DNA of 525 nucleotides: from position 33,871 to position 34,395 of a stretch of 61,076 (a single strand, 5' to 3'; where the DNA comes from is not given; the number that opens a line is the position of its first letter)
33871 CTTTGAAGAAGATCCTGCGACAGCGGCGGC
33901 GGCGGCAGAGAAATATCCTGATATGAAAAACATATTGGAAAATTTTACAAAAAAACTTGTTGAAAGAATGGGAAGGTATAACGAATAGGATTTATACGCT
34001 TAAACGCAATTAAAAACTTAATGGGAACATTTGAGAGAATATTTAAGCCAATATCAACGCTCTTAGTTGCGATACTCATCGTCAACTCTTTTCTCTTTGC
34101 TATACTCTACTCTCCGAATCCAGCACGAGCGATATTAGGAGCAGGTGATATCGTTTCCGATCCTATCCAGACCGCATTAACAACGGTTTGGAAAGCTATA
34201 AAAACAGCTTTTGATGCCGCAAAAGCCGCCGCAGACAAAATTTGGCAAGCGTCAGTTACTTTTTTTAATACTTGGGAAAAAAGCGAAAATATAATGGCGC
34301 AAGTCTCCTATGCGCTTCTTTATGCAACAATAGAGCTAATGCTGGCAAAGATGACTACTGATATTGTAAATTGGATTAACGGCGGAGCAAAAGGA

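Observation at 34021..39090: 1689-aa doubly anchored giant protein at the head of the T4SS-like operon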

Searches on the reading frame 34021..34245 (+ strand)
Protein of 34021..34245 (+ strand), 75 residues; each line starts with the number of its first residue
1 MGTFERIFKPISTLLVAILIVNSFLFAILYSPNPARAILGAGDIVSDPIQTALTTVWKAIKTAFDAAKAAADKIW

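Call 90: search_protein_families(library=pfam, alignment_id=A8, max_evalue=10)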
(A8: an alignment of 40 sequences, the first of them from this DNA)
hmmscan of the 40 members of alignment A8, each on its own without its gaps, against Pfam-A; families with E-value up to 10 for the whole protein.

A. member 1, seq(75 aa): 0 families

B. families by the number of members that match (of 40 scanned): 22 families
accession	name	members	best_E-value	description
PF13605.11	DUF4141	14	7.8e-08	Domain of unknown function (DUF4141)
PF23188.1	THU_Piezo1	1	0.005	Piezo1-like, transmembrane helical unit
PF06150.17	ChaB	1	0.008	ChaB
PF06911.18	Senescence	1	0.015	Senescence domain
PF20237.3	DUF6594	1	0.017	Family of unknown function (DUF6594)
PF13786.12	DUF4179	1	0.029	Domain of unknown function (DUF4179)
PF09605.15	Trep_Strep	1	0.032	Hypothetical bacterial integral membrane protein (Trep_Strep)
PF21823.1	MUCL1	1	0.043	Mucin-like protein 1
PF01731.26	Arylesterase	1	0.043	Arylesterase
PF04367.18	DUF502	1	0.044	Protein of unknown function (DUF502)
PF25810.1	TMEM218_N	1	0.052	Transmembrane protein 218, N-terminal domain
PF22501.1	DUF6991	1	0.065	Domain of unknown function (DUF6991)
PF22106.1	NGO1945_C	1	0.094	NGO1945 C-terminal domain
PF14684.11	Tricorn_C1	1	0.098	Tricorn protease C1 domain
PF17280.7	DUF5345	1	0.099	Family of unknown function (DUF5345)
PF07996.16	T4SS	1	0.15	Type IV secretion system proteins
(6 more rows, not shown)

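Call 91: search_protein_families(library=ncbifam, alignment_id=A8, max_evalue=10)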
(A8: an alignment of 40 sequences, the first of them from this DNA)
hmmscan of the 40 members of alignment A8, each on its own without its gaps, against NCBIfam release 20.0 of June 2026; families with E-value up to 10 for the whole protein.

A. member 1, seq(75 aa): 1 family
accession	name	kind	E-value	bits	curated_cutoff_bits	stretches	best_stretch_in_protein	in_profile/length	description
NF033224.1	PmrR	equivalog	0.042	13.7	30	1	6-26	4-23/29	LpxT activity modulator PmrR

B. families by the number of members that match (of 40 scanned): 17 families
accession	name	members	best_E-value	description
NF010448.0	PRK13874.1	7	7.2e-05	conjugal transfer protein TrbJ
NF010434.0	PRK13860.1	3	0.00073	pilin minor subunit VirB5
TIGR02791.1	VirB5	2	0.015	P-type DNA transfer protein VirB5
NF010452.0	PRK13879.1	2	0.032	P-type conjugative transfer protein TrbJ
NF033224.1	PmrR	2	0.042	LpxT activity modulator PmrR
TIGR01710.1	typeII_sec_gspG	1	0.0077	type II secretion system major pseudopilin GspG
NF047982.1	T4SS_WalE1_fam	1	0.035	actin-bundling T4SS effector WalE1 family protein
NF041435.1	UmoD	1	0.045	UmoD family flagellar biogenesis regulator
NF007160.0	PRK09598.1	1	0.047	phosphoethanolamine--lipid A transferase EptA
NF041437.1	TfpZ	1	0.054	TfpX/TfpZ family type IV pilin accessory protein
NF008569.0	PRK11521.1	1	0.063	DUF2509 family protein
NF000085.1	Fos_BSH_Saur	1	0.1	FosB1/FosB3 family fosfomycin resistance bacillithiol transferase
NF041486.1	rep_init_RepSA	1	0.14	replication initiator protein RepSA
NF005746.0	PRK07570.1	1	0.17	succinate dehydrogenase/fumarate reductase iron-sulfur subunit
TIGR02933.1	nifM_nitrog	1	0.2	nitrogen fixation protein NifM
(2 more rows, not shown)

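Call 104: search_protein_families(library=pfam, proteins=[window:34021-34245:+], max_evalue=10)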
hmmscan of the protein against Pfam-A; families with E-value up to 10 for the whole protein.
seq(75 aa): 0 families
